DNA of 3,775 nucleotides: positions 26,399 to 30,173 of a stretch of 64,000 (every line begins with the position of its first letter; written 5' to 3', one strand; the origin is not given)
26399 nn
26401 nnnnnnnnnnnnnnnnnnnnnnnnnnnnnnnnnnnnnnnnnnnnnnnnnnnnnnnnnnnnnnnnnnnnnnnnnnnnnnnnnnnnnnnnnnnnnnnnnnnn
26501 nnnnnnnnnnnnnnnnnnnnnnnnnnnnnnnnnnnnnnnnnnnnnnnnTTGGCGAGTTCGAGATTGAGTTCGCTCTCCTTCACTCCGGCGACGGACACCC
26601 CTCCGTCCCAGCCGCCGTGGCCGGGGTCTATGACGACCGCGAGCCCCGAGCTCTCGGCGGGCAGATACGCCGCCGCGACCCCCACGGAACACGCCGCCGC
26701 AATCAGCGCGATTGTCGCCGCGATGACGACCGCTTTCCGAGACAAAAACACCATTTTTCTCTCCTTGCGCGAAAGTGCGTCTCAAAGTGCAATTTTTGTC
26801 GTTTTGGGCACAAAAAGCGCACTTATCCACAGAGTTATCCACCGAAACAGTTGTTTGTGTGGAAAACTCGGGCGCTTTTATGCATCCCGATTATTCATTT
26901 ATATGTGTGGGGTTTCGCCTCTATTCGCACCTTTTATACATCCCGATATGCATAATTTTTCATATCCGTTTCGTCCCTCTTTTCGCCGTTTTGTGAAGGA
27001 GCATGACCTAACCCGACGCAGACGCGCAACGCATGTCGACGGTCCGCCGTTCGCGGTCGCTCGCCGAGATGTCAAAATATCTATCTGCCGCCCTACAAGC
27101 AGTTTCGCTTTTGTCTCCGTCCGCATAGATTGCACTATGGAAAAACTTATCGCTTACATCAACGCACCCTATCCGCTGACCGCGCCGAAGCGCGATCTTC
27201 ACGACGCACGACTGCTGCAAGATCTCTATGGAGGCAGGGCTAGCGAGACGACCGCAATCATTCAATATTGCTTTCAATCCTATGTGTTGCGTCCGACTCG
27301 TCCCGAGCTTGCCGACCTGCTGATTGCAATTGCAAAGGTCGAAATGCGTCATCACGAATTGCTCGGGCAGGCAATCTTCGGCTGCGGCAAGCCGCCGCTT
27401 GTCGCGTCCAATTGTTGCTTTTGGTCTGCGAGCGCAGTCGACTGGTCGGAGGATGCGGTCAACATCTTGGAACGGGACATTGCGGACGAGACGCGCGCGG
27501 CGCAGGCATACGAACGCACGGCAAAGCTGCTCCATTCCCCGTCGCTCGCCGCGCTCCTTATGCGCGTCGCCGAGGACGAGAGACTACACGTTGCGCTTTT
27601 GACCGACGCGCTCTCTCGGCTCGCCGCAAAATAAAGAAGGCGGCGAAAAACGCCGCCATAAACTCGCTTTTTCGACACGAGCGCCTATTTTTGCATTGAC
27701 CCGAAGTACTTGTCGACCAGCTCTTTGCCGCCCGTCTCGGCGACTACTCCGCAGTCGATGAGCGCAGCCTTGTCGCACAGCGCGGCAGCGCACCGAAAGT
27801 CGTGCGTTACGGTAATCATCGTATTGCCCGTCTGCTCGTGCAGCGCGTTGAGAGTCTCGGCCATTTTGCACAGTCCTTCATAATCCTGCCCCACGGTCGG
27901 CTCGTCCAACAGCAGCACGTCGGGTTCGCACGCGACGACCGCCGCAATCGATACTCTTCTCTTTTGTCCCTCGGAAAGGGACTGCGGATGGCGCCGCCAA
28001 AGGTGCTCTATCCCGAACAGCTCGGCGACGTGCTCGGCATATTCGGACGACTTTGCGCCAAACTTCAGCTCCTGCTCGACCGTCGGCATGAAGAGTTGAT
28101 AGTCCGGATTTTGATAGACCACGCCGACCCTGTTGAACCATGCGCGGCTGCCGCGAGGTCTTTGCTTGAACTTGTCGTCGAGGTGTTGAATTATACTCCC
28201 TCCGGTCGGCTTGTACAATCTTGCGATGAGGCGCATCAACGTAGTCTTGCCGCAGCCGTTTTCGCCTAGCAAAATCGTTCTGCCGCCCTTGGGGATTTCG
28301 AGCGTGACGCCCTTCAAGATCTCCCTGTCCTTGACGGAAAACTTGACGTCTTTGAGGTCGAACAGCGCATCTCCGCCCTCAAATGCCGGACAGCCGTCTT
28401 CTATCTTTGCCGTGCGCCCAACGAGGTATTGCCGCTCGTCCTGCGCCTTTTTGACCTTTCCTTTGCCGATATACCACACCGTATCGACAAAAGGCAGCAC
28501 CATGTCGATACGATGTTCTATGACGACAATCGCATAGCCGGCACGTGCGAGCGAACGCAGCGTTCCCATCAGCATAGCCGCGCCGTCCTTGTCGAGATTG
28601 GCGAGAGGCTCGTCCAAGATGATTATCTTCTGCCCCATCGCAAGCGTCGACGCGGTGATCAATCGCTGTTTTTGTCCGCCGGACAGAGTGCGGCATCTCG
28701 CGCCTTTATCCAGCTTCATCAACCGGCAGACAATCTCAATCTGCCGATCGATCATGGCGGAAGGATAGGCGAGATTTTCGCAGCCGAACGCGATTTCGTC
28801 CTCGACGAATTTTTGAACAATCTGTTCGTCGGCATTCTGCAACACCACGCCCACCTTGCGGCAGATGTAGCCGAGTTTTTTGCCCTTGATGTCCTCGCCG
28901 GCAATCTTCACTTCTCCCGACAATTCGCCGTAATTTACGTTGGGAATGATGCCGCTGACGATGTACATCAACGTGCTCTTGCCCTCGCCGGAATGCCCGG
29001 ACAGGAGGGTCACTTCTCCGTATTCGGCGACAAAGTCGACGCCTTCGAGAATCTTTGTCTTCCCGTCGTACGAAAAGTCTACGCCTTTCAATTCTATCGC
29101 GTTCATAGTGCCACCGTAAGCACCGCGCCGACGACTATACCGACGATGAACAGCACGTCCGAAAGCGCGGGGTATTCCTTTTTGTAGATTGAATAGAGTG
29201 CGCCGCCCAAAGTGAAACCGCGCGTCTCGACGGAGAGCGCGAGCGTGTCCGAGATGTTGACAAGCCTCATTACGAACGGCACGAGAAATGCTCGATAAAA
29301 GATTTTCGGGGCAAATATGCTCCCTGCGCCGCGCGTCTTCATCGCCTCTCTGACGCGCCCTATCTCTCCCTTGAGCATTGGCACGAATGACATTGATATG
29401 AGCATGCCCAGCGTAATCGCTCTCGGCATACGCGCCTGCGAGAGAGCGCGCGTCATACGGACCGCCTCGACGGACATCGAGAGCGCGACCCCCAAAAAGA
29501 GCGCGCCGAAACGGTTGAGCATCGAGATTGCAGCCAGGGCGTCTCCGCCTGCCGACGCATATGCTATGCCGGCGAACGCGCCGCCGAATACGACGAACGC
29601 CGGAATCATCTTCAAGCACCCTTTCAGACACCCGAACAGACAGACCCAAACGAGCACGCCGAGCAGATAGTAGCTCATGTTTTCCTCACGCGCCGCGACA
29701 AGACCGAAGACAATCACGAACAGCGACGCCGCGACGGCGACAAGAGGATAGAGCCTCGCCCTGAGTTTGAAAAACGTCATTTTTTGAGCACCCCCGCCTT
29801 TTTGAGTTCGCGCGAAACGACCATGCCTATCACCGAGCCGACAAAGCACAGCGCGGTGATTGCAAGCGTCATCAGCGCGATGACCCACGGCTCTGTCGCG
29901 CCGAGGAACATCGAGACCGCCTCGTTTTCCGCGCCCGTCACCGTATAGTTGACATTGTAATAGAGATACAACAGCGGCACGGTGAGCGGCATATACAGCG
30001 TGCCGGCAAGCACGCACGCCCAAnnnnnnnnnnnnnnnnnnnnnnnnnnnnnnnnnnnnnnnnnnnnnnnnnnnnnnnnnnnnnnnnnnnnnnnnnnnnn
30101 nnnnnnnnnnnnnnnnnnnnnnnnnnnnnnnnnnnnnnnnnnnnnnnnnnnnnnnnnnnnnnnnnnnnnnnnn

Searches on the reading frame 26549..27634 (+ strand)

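Call 31: search_protein_families(library=pfam, proteins=[window:26549-27634:+], max_evalue=0.00001)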
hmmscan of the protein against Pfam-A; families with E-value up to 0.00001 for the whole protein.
window:26549-27634:+ (361 aa): 2 families
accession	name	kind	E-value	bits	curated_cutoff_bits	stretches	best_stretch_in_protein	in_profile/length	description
PF05067.18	Mn_catalase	-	1.8e-09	37.4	27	1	216-276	18-77/284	Manganese containing catalase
PF02915.23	Rubrerythrin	-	1.1e-06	29.5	22.8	0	305-358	1-56/137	Rubrerythrin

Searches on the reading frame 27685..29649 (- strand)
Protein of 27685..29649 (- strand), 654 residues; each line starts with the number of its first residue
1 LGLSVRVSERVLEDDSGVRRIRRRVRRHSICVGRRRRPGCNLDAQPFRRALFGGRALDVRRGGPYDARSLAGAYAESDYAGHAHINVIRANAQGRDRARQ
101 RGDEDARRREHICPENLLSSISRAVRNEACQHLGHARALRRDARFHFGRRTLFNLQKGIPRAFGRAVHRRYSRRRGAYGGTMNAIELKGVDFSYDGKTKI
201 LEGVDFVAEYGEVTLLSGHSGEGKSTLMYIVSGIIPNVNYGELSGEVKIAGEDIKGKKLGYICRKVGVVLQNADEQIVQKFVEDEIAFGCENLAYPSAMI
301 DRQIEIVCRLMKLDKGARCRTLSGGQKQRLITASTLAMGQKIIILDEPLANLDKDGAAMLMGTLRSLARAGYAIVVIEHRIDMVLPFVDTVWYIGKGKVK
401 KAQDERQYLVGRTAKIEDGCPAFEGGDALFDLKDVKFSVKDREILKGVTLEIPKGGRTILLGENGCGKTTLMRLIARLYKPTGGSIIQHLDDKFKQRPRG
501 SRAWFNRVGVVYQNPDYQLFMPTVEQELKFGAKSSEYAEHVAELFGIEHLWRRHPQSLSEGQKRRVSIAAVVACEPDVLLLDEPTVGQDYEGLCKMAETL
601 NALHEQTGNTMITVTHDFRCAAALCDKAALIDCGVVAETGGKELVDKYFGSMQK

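Call 31: search_protein_families(library=pfam, proteins=[window:27685-29649:-], max_evalue=0.00001)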
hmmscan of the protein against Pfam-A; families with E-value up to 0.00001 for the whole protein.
window:27685-29649:- (654 aa): 3 families
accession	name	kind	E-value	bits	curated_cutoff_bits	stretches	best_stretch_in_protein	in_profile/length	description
PF00005.33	ABC_tran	-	4.1e-53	180.1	25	2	445-585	1-136/137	ABC transporter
PF13555.12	AAA_29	-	7.9e-08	32.4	27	0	445-472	12-39/61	P-loop containing region of AAA domain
PF02463.25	SMC_N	-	7.3e-06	26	40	0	271-384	135-202/220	RecF/RecN/SMC N terminal domain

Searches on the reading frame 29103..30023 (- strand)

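Call 32: search_protein_families(library=pfam, proteins=[window:29103-30023:-], max_evalue=0.00001)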
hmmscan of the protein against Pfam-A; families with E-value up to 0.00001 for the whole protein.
window:29103-30023:- (306 aa): 1 family
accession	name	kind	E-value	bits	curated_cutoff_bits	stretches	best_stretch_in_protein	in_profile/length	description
PF02361.21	CbiQ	-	1.4e-11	44.9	25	1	97-272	35-210/216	Cobalt transport protein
